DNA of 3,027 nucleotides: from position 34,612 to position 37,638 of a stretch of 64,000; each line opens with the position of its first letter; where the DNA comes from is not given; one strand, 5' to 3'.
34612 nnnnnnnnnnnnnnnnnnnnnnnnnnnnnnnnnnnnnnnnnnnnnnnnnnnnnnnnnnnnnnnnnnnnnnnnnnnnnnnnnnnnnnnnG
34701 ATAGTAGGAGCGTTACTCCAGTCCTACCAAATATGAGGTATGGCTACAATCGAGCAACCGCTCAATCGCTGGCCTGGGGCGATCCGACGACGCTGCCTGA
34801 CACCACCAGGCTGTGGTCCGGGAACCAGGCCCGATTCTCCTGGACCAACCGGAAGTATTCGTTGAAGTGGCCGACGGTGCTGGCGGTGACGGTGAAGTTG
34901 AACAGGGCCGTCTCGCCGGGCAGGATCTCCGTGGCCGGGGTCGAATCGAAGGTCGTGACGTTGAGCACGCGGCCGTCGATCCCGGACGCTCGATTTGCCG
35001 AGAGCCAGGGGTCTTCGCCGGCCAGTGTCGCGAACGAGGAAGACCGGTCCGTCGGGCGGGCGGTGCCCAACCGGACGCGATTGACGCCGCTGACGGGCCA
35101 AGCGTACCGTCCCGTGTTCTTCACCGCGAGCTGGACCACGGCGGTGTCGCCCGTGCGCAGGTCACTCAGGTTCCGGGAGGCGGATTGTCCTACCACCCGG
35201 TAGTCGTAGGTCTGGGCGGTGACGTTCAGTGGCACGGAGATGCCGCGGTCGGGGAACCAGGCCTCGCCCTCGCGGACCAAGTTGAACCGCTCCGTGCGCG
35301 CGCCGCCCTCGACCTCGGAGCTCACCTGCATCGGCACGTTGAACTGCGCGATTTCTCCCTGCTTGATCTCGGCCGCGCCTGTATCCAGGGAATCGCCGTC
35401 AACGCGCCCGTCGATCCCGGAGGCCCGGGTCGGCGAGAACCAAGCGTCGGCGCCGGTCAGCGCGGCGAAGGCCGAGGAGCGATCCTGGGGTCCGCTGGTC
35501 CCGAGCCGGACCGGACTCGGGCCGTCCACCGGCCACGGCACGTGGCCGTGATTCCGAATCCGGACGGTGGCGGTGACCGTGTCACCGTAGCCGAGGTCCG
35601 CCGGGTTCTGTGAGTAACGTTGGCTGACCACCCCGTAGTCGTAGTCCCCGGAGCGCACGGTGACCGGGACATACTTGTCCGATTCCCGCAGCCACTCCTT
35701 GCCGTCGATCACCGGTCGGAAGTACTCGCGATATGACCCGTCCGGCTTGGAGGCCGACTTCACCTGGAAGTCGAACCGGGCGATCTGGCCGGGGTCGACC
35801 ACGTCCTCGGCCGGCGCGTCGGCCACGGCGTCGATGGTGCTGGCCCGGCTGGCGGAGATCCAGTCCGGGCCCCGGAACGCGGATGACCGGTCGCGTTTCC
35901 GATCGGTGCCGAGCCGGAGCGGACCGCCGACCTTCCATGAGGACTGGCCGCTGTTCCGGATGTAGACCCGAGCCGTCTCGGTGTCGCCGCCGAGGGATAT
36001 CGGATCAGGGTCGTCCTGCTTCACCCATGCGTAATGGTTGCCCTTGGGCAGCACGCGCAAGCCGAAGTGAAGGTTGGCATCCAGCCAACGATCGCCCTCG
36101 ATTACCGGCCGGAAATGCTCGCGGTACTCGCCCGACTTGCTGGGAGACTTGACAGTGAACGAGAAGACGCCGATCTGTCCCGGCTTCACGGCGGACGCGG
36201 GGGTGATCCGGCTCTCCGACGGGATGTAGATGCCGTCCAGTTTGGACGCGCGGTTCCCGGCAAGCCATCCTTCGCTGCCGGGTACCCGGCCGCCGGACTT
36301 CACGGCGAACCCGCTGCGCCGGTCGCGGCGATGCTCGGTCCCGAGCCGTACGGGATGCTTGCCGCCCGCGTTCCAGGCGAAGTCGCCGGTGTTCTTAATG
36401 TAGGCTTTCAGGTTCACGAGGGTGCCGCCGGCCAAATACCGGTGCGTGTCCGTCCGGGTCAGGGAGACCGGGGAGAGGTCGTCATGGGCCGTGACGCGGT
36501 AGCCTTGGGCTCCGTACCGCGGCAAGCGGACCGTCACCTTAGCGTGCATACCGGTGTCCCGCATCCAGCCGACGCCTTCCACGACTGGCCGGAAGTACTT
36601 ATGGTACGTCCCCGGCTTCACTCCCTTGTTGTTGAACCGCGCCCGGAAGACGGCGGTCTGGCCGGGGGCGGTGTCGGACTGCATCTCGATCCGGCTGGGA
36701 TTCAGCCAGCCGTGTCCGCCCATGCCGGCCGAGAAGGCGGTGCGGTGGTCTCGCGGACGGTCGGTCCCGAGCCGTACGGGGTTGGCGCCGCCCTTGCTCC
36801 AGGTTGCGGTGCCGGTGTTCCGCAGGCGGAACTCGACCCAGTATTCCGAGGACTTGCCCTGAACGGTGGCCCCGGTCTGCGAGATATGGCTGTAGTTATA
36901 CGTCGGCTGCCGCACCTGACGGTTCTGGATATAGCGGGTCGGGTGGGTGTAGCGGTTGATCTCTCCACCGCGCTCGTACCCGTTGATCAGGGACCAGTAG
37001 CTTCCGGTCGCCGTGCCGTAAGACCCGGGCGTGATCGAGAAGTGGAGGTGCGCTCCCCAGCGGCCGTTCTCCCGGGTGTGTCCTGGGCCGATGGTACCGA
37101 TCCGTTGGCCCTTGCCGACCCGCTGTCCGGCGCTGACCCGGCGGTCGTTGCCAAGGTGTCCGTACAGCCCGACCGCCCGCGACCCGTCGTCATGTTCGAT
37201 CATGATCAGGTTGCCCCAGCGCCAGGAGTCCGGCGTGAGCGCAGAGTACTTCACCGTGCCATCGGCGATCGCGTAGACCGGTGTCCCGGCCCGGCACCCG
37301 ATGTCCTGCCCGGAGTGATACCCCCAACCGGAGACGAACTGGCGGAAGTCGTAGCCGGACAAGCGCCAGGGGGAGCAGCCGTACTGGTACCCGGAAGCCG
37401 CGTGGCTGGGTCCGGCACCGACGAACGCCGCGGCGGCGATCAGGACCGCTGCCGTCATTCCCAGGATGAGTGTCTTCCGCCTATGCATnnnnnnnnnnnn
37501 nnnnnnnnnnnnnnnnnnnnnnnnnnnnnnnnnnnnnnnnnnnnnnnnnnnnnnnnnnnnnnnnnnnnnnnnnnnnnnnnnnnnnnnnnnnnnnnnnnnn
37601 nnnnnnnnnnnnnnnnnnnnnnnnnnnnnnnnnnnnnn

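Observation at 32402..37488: Two tandem giant secreted M23 peptidase paralogues carrying 4 and ≥5 copies of an unrecognised ~120-aa repeat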

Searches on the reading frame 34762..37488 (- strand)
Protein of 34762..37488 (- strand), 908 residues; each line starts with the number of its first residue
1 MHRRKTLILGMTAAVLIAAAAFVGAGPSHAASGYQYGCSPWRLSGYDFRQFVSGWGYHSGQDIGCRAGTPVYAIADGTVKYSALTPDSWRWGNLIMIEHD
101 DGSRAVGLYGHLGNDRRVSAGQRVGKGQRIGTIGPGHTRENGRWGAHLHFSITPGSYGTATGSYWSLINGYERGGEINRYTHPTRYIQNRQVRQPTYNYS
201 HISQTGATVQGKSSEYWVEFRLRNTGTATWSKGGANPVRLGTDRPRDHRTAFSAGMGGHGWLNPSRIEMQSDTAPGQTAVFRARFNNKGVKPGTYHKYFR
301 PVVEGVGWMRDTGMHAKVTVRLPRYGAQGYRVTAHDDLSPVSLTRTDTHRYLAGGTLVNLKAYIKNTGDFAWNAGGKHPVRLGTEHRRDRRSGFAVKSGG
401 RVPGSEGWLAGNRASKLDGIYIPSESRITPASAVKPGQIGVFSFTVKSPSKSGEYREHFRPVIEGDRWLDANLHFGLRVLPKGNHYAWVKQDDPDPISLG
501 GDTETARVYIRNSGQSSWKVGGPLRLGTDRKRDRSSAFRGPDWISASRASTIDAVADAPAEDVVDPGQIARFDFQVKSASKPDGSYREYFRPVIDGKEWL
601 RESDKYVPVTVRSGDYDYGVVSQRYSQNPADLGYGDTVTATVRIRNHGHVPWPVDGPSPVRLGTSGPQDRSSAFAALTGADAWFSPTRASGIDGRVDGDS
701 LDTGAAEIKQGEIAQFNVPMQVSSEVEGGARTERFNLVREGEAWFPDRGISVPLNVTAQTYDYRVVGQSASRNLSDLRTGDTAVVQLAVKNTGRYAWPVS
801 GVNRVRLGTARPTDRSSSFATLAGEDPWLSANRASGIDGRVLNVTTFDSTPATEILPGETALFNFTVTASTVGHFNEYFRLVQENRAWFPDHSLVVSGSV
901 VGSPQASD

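Call 3: search_protein_families(library=pfam, proteins=[window:34762-37488:-], max_evalue=1)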
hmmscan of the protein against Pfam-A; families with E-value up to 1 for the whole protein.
window:34762-37488:- (908 aa): 4 families
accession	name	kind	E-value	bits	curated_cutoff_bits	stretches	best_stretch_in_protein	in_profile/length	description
PF01551.29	Peptidase_M23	-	2.2e-20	73.1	28.7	1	57-153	2-88/96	Peptidase family M23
PF16158.11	N_BRCA1_IG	-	1.4e-14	55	28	1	406-460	26-89/108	Ig-like domain from next to BRCA1 gene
PF22544.2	HYDIN_VesB_CFA65-like_Ig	-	0.073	13.7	25.5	0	851-882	54-85/100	HYDIN/CFA65/VesB-like, Ig-like domain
PF07705.17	CARDB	-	0.13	13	22.7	0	626-649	9-32/101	CARDB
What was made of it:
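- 34762..37488 (-): Gene B: 908-aa secreted M23 peptidase with 5 FW-like units. Pfam PF01551 and PF16158 (call 3).
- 37030..37320 (-): M23 domain of B (aa 57-153). PF01551, 73.1 bits (call 3).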

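Call 4: search_protein_families(library=ncbifam, proteins=[window:34762-37488:-], max_evalue=1)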
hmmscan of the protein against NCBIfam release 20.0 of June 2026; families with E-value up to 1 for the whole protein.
window:34762-37488:- (908 aa): 11 families
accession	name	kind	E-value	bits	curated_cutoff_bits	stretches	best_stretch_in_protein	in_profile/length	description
NF004799.0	PRK06148.1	subfamily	1.3e-12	46.6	1128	1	58-154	441-539/1015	hypothetical protein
NF040883.1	amid_act_ActS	equivalog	7.7e-11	41.7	375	1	36-152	114-220/242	amidase activator ActS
NF052530.1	Heli_ShapePgp3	exception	1.4e-10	40.8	300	1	56-153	165-252/270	peptidoglycan metallopeptidase Pgp3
NF050804.1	CellDivDipMCaul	equivalog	8.8e-09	34.7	900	1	59-151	529-612/634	cell division endopeptidase DipM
NF053824.1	PdgNdpepShyC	equivalog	1e-08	34.6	700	1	58-151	296-379/429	peptidoglycan DD-endopeptidase ShyC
NF008123.1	PRK10871.1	equivalog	1.6e-06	27.7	311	1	21-152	228-349/365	murein hydrolase activator NlpD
NF053825.1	PdgNdpepShyA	equivalog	3.4e-06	26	700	1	58-152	296-380/425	peptidoglycan DD-endopeptidase ShyA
NF008652.0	PRK11649.1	equivalog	4.2e-06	25.7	341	1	58-152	313-397/439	murein DD-endopeptidase MepM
NF012200.0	choice_anch_D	domain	0.0013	19.2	45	0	755-823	4-76/108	choice-of-anchor D domain-containing protein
NF008644.1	PRK11637.1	equivalog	0.0026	16.8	270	1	58-138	286-360/385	murein hydrolase activator EnvC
TIGR01451.2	B_ant_repeat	repeat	0.085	12.9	24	0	627-651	3-27/53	DUF11 type repeat protein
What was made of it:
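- NCBIfam lists weak similarity to ActS, NlpD and EnvC models, all far below their cut-offs (call 4).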

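Call 9: find_homologous_proteins(query=window:34762-37488:-, max_evalue=0.00001)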
Query window:34762-37488:- (908 aa): 137 proteins with E <= 0.00001 among 8000 candidates; the best 120 are listed.
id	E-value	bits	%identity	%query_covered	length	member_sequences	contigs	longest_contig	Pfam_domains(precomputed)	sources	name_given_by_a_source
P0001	0.0e+0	2083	100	99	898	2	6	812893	PF01551.30,PF16158.12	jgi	jgi:hypothetical protein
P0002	0.0e+0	1598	74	100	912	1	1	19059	PF01551.30,PF16158.12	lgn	-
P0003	0.0e+0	1509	71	100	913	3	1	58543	PF01551.30,PF16158.12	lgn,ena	-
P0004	0.0e+0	1377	66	100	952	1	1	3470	PF01551.30,PF16158.12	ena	-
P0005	0.0e+0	1168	57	99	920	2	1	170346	PF01551.30,PF16158.12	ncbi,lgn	-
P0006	0.0e+0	1152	56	100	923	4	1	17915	PF01551.30,PF16158.12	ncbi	ncbi:MAG: peptidoglycan DD-metalloendopeptidase family protein [Patescibacteria group bacterium]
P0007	6.6e-254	863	46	98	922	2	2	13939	PF01551.30,PF16158.12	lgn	-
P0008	3.5e-250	851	46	99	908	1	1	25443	PF01551.30,PF16158.12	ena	-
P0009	2.6e-232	792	56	70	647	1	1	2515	PF16158.12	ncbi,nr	ncbi:MAG: hypothetical protein M3N59_03460, partial [bacterium]|nr:hypothetical protein [bacterium]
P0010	4.4e-229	781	50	81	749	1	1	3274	PF01551.30,PF16158.12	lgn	-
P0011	1.1e-225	770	45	98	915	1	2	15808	PF01551.30,PF16158.12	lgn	-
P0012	6.9e-215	734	49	82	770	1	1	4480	PF01551.30,PF16158.12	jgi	jgi:murein DD-endopeptidase MepM/ murein hydrolase activator NlpD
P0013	8.6e-215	734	47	83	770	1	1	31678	PF01551.30,PF16158.12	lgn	-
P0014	1.3e-214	733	47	83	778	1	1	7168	PF01551.30,PF16158.12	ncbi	-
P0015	1.6e-213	730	46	83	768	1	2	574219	PF01551.30,PF16158.12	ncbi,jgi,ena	-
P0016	2.0e-213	729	49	81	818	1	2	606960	PF01551.30,PF16158.12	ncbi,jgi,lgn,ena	-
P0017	1.2e-212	727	47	83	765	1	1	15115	PF01551.30,PF16158.12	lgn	-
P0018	4.0e-212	725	46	83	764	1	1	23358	PF01551.30,PF16158.12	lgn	-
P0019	7.1e-212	724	48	83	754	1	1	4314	PF01551.30,PF16158.12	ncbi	-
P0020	1.4e-210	720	48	80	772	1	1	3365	PF01551.30,PF16158.12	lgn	-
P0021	3.0e-210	719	47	83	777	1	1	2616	PF01551.30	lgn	-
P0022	3.2e-210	719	47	80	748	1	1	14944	PF01551.30,PF16158.12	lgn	-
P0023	6.7e-210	718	46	82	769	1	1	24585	PF01551.30,PF16158.12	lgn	-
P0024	1.5e-209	717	47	80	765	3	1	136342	PF01551.30,PF16158.12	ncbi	-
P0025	1.9e-207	710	48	82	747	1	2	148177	PF01551.30,PF16158.12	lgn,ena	-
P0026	1.2e-204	700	47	83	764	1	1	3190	PF01551.30,PF16158.12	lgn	-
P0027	3.2e-204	699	47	81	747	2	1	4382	PF01551.30,PF16158.12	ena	-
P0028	5.3e-203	695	48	77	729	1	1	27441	PF01551.30,PF16158.12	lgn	-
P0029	3.2e-199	682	45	81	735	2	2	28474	PF01551.30,PF16158.12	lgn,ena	-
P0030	6.2e-199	681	45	82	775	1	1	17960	PF01551.30,PF16158.12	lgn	-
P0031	4.4e-197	675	45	80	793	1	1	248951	PF01551.30,PF16158.12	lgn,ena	-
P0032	2.8e-196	673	44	80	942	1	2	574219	PF01551.30,PF16158.12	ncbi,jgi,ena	-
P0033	6.5e-184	632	44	83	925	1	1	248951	PF01551.30,PF16158.12,PF16841.12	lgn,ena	-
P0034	1.2e-182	628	43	83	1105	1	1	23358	PF01551.30,PF24517.3,PF16158.12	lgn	-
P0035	1.6e-180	620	41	84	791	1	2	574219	PF01551.30,PF16158.12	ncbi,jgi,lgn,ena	-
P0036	1.6e-179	617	43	81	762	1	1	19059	PF01551.30,PF16158.12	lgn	-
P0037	1.4e-175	604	40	80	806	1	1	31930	PF01551.30,PF16158.12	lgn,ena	-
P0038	3.1e-175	603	42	83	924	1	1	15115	PF01551.30,PF16158.12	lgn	-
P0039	2.9e-174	600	40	83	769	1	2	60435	PF01551.30,PF16158.12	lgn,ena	-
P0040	4.6e-174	599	39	83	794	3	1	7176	PF01551.30,PF16158.12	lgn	-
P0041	5.2e-172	592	43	81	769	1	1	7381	PF01551.30,PF16158.12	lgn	-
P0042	6.5e-171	589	43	81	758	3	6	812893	PF01551.30,PF16158.12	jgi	jgi:murein DD-endopeptidase MepM/ murein hydrolase activator NlpD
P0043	1.0e-170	588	40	83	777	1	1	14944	PF01551.30,PF16158.12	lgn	-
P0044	8.4e-170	585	42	80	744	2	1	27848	PF01551.30,PF16158.12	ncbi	-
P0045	2.8e-169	583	41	80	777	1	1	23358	PF01551.30,PF16158.12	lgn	-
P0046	8.9e-169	582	42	82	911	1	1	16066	PF01551.30,PF16158.12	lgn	-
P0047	2.3e-168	580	42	80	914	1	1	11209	PF01551.30,PF16158.12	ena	-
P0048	3.9e-168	580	42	83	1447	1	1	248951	PF01551.30,PF16158.12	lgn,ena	-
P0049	9.8e-168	578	42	83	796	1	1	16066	PF01551.30,PF16158.12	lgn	-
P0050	3.1e-167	577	42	83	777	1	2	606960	PF01551.30,PF16158.12,PF10633.16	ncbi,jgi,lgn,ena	-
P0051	3.1e-167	577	41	83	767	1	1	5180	PF01551.30,PF16158.12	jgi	jgi:murein DD-endopeptidase MepM/ murein hydrolase activator NlpD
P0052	7.6e-166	572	41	83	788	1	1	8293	PF01551.30,PF16158.12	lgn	-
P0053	2.5e-164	567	41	80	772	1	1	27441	PF01551.30,PF16158.12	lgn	-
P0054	4.3e-164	566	41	83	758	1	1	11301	PF01551.30,PF16158.12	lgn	-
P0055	8.6e-163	562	41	83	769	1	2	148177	PF01551.30,PF16158.12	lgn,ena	-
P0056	3.0e-162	560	39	88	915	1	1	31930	PF01551.30,PF16158.12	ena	-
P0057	1.5e-155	538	39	83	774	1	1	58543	PF01551.30,PF16158.12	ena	-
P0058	1.5e-154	535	40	84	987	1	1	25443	PF01551.30,PF07691.18,PF16158.12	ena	-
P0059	4.6e-153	530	39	80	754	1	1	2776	PF01551.30,PF16158.12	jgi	jgi:hypothetical protein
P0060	1.2e-147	512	38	83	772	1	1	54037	PF01551.30,PF16158.12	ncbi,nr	ncbi:MAG: peptidoglycan DD-metalloendopeptidase family protein [bacterium]|nr:peptidoglycan DD-metal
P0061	4.3e-141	490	37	83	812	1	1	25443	PF01551.30,PF16158.12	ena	-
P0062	6.8e-138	479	38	82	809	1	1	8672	PF01551.30,PF16158.12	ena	-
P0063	1.2e-136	475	38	83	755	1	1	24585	PF01551.30,PF16158.12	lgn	-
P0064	1.5e-118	415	37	64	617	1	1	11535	PF01551.30,PF16158.12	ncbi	-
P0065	7.8e-116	406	36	66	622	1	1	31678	PF01551.30,PF16158.12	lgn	-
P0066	2.0e-78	283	28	60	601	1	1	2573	PF16158.12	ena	-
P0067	2.9e-76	275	30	65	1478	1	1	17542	PF08486.16,PF16158.12,PF00082.28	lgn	-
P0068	2.4e-71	259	31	61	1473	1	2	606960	PF08486.16,PF16158.12,PF00082.28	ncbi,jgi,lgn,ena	-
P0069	3.1e-70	256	31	61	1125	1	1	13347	PF16158.12,PF00082.28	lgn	-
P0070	3.7e-68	249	32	62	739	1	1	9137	PF16158.12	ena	-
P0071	5.3e-65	238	31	63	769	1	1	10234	PF16158.12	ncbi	-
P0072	6.2e-65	238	33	62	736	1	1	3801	PF16158.12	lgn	-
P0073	2.0e-64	236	29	74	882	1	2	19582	PF06280.19,PF24230.2,PF16158.12,PF10633.16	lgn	-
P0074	1.7e-62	230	29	75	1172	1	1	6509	PF08486.16,PF01510.31,PF16158.12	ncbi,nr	ncbi:hypothetical protein HGB13_02655 [bacterium]|nr:hypothetical protein [bacterium]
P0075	2.6e-60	223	28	75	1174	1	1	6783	PF08486.16,PF01510.31,PF16158.12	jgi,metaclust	metaclust:\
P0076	6.2e-59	218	30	62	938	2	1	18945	PF01510.31,PF16158.12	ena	-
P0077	7.1e-59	218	31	60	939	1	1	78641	PF01510.31,PF16158.12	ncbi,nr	ncbi:N-acetylmuramoyl-L-alanine amidase [Candidatus Parcubacteria bacterium]|nr:N-acetylmuramoyl-L-a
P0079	1.1e-57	214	29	62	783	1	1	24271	PF16158.12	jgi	-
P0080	1.2e-54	204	30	60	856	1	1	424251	PF16158.12,PF00041.28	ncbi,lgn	-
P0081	7.4e-51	191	27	62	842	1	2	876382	PF16158.12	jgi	jgi:hypothetical protein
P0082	1.2e-50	191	30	59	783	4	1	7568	PF16158.12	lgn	-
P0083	2.0e-50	190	35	45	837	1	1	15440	PF16158.12,PF07995.18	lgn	-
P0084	4.3e-50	189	36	44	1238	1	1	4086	PF08486.16,PF16158.12,PF00082.28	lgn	-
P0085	7.9e-50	188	29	62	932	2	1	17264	PF01510.31,PF16158.12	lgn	-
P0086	1.5e-49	187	30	62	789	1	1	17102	PF16158.12,PF00041.28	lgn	-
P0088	2.4e-49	186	28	63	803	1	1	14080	PF16158.12,PF16656.12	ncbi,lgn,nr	ncbi:hypothetical protein H7X68_00840 [Candidatus Saccharibacteria bacterium]|nr:hypothetical protei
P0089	4.7e-48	182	32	43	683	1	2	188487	PF16158.12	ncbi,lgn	-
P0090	5.3e-47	179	33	46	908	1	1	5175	PF11790.15,PF07705.18,PF16158.12,PF10633.16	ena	-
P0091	6.7e-47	178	35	52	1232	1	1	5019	PF08486.16,PF16158.12,PF00082.28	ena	-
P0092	1.2e-46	178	32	48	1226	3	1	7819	PF08486.16,PF16158.12,PF00082.28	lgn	-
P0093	1.5e-45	174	28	60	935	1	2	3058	PF01510.31,PF16158.12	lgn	-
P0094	3.3e-45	173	31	45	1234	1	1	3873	PF08486.16,PF16158.12,PF00082.28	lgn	-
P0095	1.5e-43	167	33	42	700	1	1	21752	PF16158.12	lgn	-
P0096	1.9e-43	167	32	44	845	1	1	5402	PF01510.31,PF16158.12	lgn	-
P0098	1.3e-42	164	34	44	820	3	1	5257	PF01510.31,PF16158.12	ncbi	ncbi:MAG: N-acetylmuramoyl-L-alanine amidase [Patescibacteria group bacterium]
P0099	7.5e-41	158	30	44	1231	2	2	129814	PF08486.16,PF16158.12,PF00082.28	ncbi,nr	ncbi:MAG: SpoIID/LytB domain-containing protein [bacterium]|nr:SpoIID/LytB domain-containing protein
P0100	8.4e-40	155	34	29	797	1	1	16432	PF01510.31,PF16158.12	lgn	-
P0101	1.5e-39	154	30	49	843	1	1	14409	PF16158.12,PF00082.28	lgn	-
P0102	1.7e-39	154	29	43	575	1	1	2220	PF16158.12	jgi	jgi:hypothetical protein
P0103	5.3e-39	152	33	42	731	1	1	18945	PF16158.12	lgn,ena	-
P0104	4.5e-38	149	30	44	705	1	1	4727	PF16158.12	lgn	-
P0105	3.9e-35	139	29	58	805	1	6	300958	PF16158.12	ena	-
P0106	4.3e-35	139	26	75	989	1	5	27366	PF16158.12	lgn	-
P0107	1.8e-34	137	37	31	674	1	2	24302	PF01510.31,PF16158.12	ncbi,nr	ncbi:MAG: N-acetylmuramoyl-L-alanine amidase [bacterium]|nr:N-acetylmuramoyl-L-alanine amidase [bact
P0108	5.0e-33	132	27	47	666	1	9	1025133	PF16158.12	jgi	jgi:hypothetical protein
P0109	5.4e-33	132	26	73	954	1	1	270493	PF16158.12,PF10633.16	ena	-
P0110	6.5e-31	125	27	64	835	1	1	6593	PF16158.12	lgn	-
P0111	3.3e-27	113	36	29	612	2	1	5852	PF02369.23,PF16158.12,PF00041.28,PF09134.17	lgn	-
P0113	2.4e-25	107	33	29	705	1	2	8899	PF25833.1,PF16158.12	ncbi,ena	-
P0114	3.1e-25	107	34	28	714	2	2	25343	PF25832.1,PF25833.1,PF16158.12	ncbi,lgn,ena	-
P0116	1.4e-24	104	32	32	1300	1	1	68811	PF16158.12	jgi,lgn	-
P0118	8.7e-23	99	30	30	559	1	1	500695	PF16158.12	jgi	jgi:hypothetical protein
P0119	2.7e-22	97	26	47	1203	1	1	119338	PF08486.16,PF01510.31,PF16158.12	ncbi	-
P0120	7.2e-22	95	35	31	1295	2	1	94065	PF16158.12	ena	-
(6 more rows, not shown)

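Call 29: find_encoding_contigs(protein=P0001, flank=10000, max_places=4)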
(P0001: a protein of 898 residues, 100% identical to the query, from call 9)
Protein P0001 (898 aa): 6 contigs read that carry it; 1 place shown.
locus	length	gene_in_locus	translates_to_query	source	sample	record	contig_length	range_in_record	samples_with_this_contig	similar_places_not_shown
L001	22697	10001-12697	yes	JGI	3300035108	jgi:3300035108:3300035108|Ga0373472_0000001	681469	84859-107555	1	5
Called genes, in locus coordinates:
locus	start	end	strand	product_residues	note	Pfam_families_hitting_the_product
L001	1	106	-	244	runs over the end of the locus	PF01386:Ribosomal_L25p, PF14693:Ribosomal_TL5_C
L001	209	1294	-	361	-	PF01118:Semialdhyde_dh, PF22698:Semialdhyde_dhC_1, PF02774:Semialdhyde_dhC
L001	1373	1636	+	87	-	-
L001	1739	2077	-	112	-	-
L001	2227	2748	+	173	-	PF12850:Metallophos_2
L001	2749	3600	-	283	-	PF00231:ATP-synt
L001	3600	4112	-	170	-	PF00186:DHFR_1 (weak), PF01872:RibD_C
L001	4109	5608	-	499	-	PF02874:ATP-synt_ab_N, PF00006:ATP-synt_ab, PF00306:ATP-synt_ab_C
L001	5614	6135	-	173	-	PF00213:OSCP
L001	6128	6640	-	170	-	PF00430:ATP-synt_B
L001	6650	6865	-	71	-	PF00137:ATP-synt_C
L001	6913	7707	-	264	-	PF00119:ATP-synt_A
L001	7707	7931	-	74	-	-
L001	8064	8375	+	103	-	-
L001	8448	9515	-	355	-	PF00953:Glycos_transf_4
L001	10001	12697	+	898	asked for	PF01551:Peptidase_M23, PF16158:N_BRCA1_IG (faint)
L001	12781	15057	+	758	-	PF01551:Peptidase_M23, PF16158:N_BRCA1_IG (faint)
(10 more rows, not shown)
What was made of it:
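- On N_BRCA1_IG / FW domain (PF16158): The JGI precomputed hits are flagged 'faint' (call 29).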

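Call 30: find_related_loci(query=window:34762-37488:-, collection=genome_contigs, flank=6000)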
Query window:34762-37488:- (908 aa) in genome_contigs; peptide patterns used: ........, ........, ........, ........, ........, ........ (x = any residue, [..] = any of these).
16 stretches matched a pattern; 3 encode a relative of the query (tblastn E <= 1e-3); 3 distinct loci.
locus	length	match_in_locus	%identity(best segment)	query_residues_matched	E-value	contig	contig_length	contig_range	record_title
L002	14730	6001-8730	70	1-904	0e+0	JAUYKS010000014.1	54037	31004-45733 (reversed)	MAG: bacterium isolate C24_metabat.bin.208 C24_k141_208045, whole genome shotgun sequence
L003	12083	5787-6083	38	48-152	3e-15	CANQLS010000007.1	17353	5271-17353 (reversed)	MAG: uncultured Clostridia bacterium isolate Lapin-015__bin63 genome assembly, contig: Lapin-015__NODE_3065_length_17353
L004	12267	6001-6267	42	57-155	2e-12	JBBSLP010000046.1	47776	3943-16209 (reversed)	MAG: Acidimicrobiales bacterium isolate metawrap_LS4_71 metawrap_LS4_71_K_489687_L_47776_cov_16.6071, whole genome shotg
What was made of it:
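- Tried and rejected: The genome_contigs scan found only one true relative, an unclassified MAG (call 30).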
